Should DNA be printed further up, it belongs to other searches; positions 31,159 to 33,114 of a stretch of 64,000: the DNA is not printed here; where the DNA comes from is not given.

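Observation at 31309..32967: Full-length LeuA homologue with an erased active site, sitting in the glmM slot of the cdaA-cdaR operon and directly upstream of proS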

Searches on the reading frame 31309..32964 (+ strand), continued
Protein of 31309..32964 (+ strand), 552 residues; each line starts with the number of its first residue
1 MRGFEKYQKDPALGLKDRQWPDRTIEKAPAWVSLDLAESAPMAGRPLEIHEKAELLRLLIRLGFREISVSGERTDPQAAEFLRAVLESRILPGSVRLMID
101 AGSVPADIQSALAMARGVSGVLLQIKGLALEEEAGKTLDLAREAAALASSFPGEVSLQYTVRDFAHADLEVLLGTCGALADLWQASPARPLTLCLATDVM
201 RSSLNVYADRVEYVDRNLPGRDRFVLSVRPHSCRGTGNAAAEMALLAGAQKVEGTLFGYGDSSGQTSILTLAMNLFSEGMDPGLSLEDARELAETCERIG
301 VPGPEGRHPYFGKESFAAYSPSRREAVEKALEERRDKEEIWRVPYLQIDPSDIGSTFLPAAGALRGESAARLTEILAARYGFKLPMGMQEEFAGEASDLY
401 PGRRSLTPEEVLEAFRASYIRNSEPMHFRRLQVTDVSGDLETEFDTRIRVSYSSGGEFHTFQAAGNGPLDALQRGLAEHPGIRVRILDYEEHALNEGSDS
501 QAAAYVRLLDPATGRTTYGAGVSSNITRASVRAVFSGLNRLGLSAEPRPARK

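Call 13: find_encoding_contigs(protein=P0005, flank=10000, max_places=3)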
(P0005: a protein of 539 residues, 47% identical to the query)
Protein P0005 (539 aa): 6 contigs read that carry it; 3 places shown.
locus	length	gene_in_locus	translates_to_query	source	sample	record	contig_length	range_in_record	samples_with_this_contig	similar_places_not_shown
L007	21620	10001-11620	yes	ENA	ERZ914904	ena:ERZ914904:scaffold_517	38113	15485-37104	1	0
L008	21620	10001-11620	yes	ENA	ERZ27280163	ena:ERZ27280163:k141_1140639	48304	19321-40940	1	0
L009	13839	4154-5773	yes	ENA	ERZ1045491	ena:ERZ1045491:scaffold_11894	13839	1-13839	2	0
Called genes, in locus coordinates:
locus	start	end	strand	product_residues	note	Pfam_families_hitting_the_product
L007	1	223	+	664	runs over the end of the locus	PF04851:ResIII, PF17757:UvrB_inter, PF27431:UvrB_3rd, PF00271:Helicase_C, PF12344:UvrB, PF02151:UVR (weak)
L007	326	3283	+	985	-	PF03193:RsgA_GTPase (faint), PF00005:ABC_tran (faint), PF02463:SMC_N (faint), PF13191:AAA_16 (faint), PF13555:AAA_29 (faint), PF20703:nSTAND1 (faint), PF17760:UvrA_inter, PF17755:UvrA_DNA-bind, +1 more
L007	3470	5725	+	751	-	PF23139:OB_YrrC, PF14520:HHH_5 (weak), PF14490:HHH_RecD2, PF05970:PIF1 (weak), PF13245:AAA_19, PF13604:AAA_30, PF18335:SH3_13, PF13538:UvrD_C_2, +5 more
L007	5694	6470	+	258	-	PF18912:DZR_2, PF00156:Pribosyltran (weak)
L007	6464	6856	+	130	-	-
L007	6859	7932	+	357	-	-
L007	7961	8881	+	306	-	PF19293:CdaA_N, PF02457:DAC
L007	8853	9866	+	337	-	PF07949:YbbR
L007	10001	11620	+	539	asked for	PF00682:HMGL-like, PF22615:IPMS_D2, PF08502:LeuA_dimer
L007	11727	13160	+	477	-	PF00587:tRNA-synt_2b, PF03129:HGTP_anticodon, PF09180:ProRS-C_1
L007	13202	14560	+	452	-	PF01743:PolyA_pol, PF12627:PolyA_pol_RNAbd, PF01966:HD (weak), PF13735:tRNA_NucTran2_2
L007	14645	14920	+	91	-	PF00216:Bac_DNA_binding, PF18291:HU-HIG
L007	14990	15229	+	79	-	PF01479:S4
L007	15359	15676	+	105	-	PF04977:DivIC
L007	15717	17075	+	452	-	PF01171:ATP_bind_3, PF11734:TilS_C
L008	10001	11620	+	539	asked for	PF00682:HMGL-like, PF22615:IPMS_D2, PF08502:LeuA_dimer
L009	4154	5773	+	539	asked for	PF00682:HMGL-like, PF22615:IPMS_D2, PF08502:LeuA_dimer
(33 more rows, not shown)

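Call 14: find_encoding_contigs(protein=P0012, flank=8000, max_places=2)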
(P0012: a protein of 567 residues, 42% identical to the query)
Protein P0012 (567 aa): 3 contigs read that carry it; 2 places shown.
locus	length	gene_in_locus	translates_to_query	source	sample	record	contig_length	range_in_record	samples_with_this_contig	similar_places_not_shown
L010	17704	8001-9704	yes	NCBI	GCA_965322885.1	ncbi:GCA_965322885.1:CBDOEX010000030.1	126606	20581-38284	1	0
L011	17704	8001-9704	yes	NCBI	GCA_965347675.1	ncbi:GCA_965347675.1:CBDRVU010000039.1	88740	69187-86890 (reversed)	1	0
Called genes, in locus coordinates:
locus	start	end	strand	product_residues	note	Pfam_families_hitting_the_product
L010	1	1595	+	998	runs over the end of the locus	PF03193:RsgA_GTPase (faint), PF00005:ABC_tran (faint), PF02463:SMC_N (faint), PF13191:AAA_16 (faint), PF13304:AAA_21 (faint), PF13555:AAA_29 (faint), PF17760:UvrA_inter, PF17755:UvrA_DNA-bind, +2 more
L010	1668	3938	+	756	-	PF23139:OB_YrrC, PF14490:HHH_RecD2 (weak), PF14520:HHH_5 (weak), PF14490:HHH_RecD2, PF13245:AAA_19, PF13604:AAA_30, PF18335:SH3_13, PF13538:UvrD_C_2, +5 more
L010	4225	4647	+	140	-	PF00156:Pribosyltran (weak)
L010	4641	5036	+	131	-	-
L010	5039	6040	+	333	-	-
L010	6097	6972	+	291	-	PF19293:CdaA_N, PF02457:DAC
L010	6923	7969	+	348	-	PF07949:YbbR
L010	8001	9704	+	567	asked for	PF00682:HMGL-like, PF22615:IPMS_D2, PF08502:LeuA_dimer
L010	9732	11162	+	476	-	PF00587:tRNA-synt_2b, PF03129:HGTP_anticodon, PF09180:ProRS-C_1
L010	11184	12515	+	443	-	PF01743:PolyA_pol, PF12627:PolyA_pol_RNAbd, PF01966:HD, PF13735:tRNA_NucTran2_2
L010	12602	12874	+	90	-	PF00216:Bac_DNA_binding, PF18291:HU-HIG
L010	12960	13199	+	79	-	PF01479:S4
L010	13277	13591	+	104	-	PF04977:DivIC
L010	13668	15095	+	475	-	PF01171:ATP_bind_3, PF11734:TilS_C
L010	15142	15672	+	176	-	PF00156:Pribosyltran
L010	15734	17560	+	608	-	PF06480:FtsH_ext (weak), PF00004:AAA, PF23902:AAA_lid_PRS2_C (faint), PF17862:AAA_lid_3, PF01434:Peptidase_M41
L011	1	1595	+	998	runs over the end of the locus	PF03193:RsgA_GTPase (faint), PF00005:ABC_tran (faint), PF02463:SMC_N (faint), PF13191:AAA_16 (faint), PF13304:AAA_21 (faint), PF13555:AAA_29 (faint), PF17760:UvrA_inter, PF17755:UvrA_DNA-bind, +2 more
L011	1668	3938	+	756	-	PF23139:OB_YrrC, PF14490:HHH_RecD2 (weak), PF14520:HHH_5 (weak), PF14490:HHH_RecD2, PF13245:AAA_19, PF13604:AAA_30, PF18335:SH3_13, PF13538:UvrD_C_2, +5 more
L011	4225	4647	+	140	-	PF00156:Pribosyltran (weak)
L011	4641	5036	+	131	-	-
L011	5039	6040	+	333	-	-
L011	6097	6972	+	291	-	PF19293:CdaA_N, PF02457:DAC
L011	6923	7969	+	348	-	PF07949:YbbR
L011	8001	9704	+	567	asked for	PF00682:HMGL-like, PF22615:IPMS_D2, PF08502:LeuA_dimer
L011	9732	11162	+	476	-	PF00587:tRNA-synt_2b, PF03129:HGTP_anticodon, PF09180:ProRS-C_1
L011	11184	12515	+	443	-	PF01743:PolyA_pol, PF12627:PolyA_pol_RNAbd, PF01966:HD, PF13735:tRNA_NucTran2_2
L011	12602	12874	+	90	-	PF00216:Bac_DNA_binding, PF18291:HU-HIG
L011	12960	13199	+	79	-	PF01479:S4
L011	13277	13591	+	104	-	PF04977:DivIC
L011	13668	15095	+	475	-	PF01171:ATP_bind_3, PF11734:TilS_C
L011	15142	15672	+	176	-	PF00156:Pribosyltran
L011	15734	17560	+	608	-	PF06480:FtsH_ext (weak), PF00004:AAA, PF23902:AAA_lid_PRS2_C (faint), PF17862:AAA_lid_3, PF01434:Peptidase_M41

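Call 15: find_encoding_contigs(protein=P0047, flank=8000, max_places=2)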
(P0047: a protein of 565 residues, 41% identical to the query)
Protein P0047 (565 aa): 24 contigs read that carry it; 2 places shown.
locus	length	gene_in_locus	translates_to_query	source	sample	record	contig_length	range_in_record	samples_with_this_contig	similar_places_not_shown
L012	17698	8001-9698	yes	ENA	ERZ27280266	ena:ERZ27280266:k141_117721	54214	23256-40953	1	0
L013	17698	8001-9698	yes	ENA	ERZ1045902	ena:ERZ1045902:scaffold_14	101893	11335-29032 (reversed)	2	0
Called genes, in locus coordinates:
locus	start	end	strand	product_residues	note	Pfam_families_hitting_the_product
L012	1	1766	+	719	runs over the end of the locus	PF23139:OB_YrrC, PF14520:HHH_5 (weak), PF14490:HHH_RecD2, PF05970:PIF1 (weak), PF13245:AAA_19, PF13604:AAA_30, PF18335:SH3_13, PF13538:UvrD_C_2, +2 more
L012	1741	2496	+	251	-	PF18912:DZR_2, PF00156:Pribosyltran (weak)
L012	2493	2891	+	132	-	-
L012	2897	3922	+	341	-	-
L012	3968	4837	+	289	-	PF19293:CdaA_N, PF02457:DAC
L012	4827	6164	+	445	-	PF07949:YbbR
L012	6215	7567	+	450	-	PF02878:PGM_PMM_I, PF02879:PGM_PMM_II, PF02880:PGM_PMM_III, PF00408:PGM_PMM_IV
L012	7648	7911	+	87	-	PF00381:PTS-HPr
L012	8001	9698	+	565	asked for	PF00682:HMGL-like, PF22615:IPMS_D2, PF08502:LeuA_dimer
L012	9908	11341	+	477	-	PF00587:tRNA-synt_2b, PF03129:HGTP_anticodon, PF09180:ProRS-C_1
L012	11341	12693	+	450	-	PF01743:PolyA_pol, PF12627:PolyA_pol_RNAbd, PF01966:HD (weak), PF13735:tRNA_NucTran2_2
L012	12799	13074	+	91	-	PF00216:Bac_DNA_binding, PF18291:HU-HIG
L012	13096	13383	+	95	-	PF01479:S4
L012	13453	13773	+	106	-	PF04977:DivIC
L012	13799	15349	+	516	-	PF01171:ATP_bind_3, PF11734:TilS_C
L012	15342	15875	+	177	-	PF00156:Pribosyltran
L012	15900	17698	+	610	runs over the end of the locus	PF06480:FtsH_ext, PF00004:AAA, PF17862:AAA_lid_3, PF01434:Peptidase_M41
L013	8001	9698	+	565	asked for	PF00682:HMGL-like, PF22615:IPMS_D2, PF08502:LeuA_dimer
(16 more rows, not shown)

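Call 16: find_encoding_contigs(protein=P0079, flank=8000, max_places=2)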
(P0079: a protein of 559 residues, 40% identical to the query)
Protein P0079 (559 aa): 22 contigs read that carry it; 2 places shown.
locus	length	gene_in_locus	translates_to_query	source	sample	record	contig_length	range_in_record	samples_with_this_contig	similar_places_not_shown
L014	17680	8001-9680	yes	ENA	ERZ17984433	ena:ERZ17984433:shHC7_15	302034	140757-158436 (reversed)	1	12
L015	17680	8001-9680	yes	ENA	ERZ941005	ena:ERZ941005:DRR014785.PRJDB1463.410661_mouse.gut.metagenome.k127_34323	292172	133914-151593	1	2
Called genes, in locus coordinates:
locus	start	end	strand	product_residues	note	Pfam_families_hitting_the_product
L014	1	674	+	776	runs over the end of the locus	PF23139:OB_YrrC, PF14520:HHH_5 (weak), PF14490:HHH_RecD2, PF05970:PIF1 (weak), PF13245:AAA_19, PF13604:AAA_30, PF18335:SH3_13, PF13538:UvrD_C_2, +2 more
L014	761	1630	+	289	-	PF18912:DZR_2, PF00156:Pribosyltran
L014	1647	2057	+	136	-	-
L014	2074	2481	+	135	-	-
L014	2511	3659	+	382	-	-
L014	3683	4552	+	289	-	PF19293:CdaA_N, PF02457:DAC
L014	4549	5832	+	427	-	PF07949:YbbR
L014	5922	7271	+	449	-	PF02878:PGM_PMM_I, PF02879:PGM_PMM_II, PF02880:PGM_PMM_III, PF00408:PGM_PMM_IV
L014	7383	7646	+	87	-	PF00381:PTS-HPr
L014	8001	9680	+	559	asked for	PF00682:HMGL-like, PF22615:IPMS_D2, PF08502:LeuA_dimer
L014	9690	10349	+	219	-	-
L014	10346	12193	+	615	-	PF09913:DUF2142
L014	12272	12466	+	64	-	-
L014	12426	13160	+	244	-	PF00535:Glycos_transf_2, PF13641:Glyco_tranf_2_3 (faint)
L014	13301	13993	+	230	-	PF00535:Glycos_transf_2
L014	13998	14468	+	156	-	PF10066:DUF2304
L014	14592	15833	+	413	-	PF13439:Glyco_transf_4, PF13579:Glyco_trans_4_4 (weak), PF20706:GT4-conflict (weak), PF00534:Glycos_transf_1, PF13692:Glyco_trans_1_4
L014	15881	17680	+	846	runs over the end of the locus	PF04230:PS_pyruv_trans, PF00037:Fer4 (faint), PF12797:Fer4_2 (faint), PF12838:Fer4_7, PF13187:Fer4_9 (weak), PF12837:Fer4_6 (weak), PF04422:FrhB_FdhB_N (weak), PF04432:FrhB_FdhB_C, +1 more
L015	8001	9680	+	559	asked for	PF00682:HMGL-like, PF22615:IPMS_D2, PF08502:LeuA_dimer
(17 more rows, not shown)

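Call 31: find_related_loci(query=A1, collection=genome_contigs, flank=7000)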
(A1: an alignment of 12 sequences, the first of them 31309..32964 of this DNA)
Query A1 (552 aa) in genome_contigs; peptide patterns used: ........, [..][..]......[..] (x = any residue, [..] = any of these).
78 stretches matched a pattern; 65 encode a relative of the query (tblastn E <= 1e-3); 65 distinct loci.
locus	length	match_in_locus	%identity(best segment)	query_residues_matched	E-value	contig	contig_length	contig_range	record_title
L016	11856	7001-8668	42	1-543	2e-155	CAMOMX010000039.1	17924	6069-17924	MAG: uncultured Lachnospiraceae bacterium isolate SRR873601_bin.51_metaWRAP_v1.3_MAG genome assembly, contig: NODE_8803_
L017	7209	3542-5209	42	1-543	2e-155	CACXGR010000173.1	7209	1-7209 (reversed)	MAG: uncultured Lachnospiraceae bacterium isolate RUG11238 genome assembly, contig: RUG11238_asm_173, whole genome shotg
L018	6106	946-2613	42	1-543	1e-154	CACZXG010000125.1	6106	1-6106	MAG: uncultured Lachnospiraceae bacterium isolate RUG13037 genome assembly, contig: RUG13037_asm_125, whole genome shotg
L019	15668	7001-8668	42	1-543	6e-154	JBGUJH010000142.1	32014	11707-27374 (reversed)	MAG: Lachnospiraceae bacterium isolate ruminal_MAG_308 ruminal_MAG_308_contig_0142, whole genome shotgun sequence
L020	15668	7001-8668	42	1-543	2e-153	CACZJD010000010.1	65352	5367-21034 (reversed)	MAG: uncultured Lachnospiraceae bacterium isolate RUG12657 genome assembly, contig: RUG12657_asm_10, whole genome shotgu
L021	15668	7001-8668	42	1-543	2e-153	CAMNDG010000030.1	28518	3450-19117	MAG: uncultured Lachnospiraceae bacterium isolate SRR1222429_bin.95_metaWRAP_v1.3_MAG genome assembly, contig: NODE.2878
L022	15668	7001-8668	41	1-543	7e-153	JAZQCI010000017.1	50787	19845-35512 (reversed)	MAG: Lachnospiraceae bacterium isolate T1900044638_TS20190104.MAGScoT_cleanbin_000031 SGB_1210_k141_71991, whole genome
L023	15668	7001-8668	41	1-543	2e-152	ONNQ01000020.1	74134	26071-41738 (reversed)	uncultured Lachnospiraceae bacterium isolate RUG477 genome assembly, contig: scaffold_364, whole genome shotgun sequence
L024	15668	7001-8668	43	1-543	2e-152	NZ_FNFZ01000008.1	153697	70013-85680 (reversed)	Sarcina sp. DSM 11001, whole genome shotgun sequence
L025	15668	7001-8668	42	1-543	2e-151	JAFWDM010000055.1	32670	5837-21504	MAG: Lachnospiraceae bacterium isolate RGIG5640 Sheep_Duodenum-3__c254248, whole genome shotgun sequence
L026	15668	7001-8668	42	1-543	4e-150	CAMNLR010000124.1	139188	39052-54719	MAG: uncultured Lachnospiraceae bacterium isolate SRR873599_bin.41_metaWRAP_v1.3_MAG genome assembly, contig: ERZ1756080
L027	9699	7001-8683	42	1-548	6e-150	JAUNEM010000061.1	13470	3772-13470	MAG: Eubacteriales bacterium isolate S24M_St_59_sub NODE_1158_length_13470_cov_14.817965, whole genome shotgun sequence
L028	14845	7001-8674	41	1-545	4e-147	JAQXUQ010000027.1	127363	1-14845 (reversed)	MAG: Bacillota bacterium isolate SUG1538 k141_90259, whole genome shotgun sequence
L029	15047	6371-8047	40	1-546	8e-147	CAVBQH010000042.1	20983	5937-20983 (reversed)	Acutalibacteraceae bacterium isolate SRR8978300_cleanbin_000003 genome assembly, contig: Spades_SRR8978300_contig_55, wh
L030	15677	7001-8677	40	1-546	1e-146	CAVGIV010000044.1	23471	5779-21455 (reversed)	Paludibacteraceae bacterium isolate H07675-L1_cleanbin_000023 genome assembly, contig: Spades_H07675-L1_contig_1767, who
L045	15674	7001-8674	41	1-545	5e-140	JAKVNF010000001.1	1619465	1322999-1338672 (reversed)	MAG: Lachnospiraceae bacterium isolate UW_TS_LCO4_1 Ga0455837_013, whole genome shotgun sequence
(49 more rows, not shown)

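Call 43: search_protein_representatives(protein=window:31309-32964:+)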
Query: 552 residues. Proteins with E-value up to 0.001 (for the whole library): 3545; up to 1e-10: 1151; up to 1e-30: 219. The best 150 are listed.
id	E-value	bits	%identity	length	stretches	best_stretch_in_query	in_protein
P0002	5.8e-284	959.3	81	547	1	1-546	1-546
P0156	1.0e-109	384.4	40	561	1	6-545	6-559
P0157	2.7e-95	336.8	29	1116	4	12-541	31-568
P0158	1.5e-80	288.1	32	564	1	6-541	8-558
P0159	6.6e-80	286.0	33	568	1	6-542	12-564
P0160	1.2e-76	275.3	32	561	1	5-543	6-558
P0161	9.9e-76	272.2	32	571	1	4-541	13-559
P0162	1.5e-74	268.4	48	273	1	275-544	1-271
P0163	4.3e-74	266.9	33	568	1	4-542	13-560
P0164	2.7e-72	260.9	30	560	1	6-540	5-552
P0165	3.5e-72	260.5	31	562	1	6-539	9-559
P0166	4.9e-72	260.1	31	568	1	6-544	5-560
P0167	1.3e-71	258.7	36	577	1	16-540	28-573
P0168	4.8e-71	256.8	31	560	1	4-541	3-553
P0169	1.1e-70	255.6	30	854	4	230-541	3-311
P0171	4.6e-70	253.5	29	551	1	6-540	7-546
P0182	5.2e-67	243.5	30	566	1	11-541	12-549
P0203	9.1e-59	216.3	30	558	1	7-540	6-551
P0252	9.7e-49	183.2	34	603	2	19-304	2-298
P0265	1.2e-46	176.3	28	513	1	48-541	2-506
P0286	2.9e-43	165.1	27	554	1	19-541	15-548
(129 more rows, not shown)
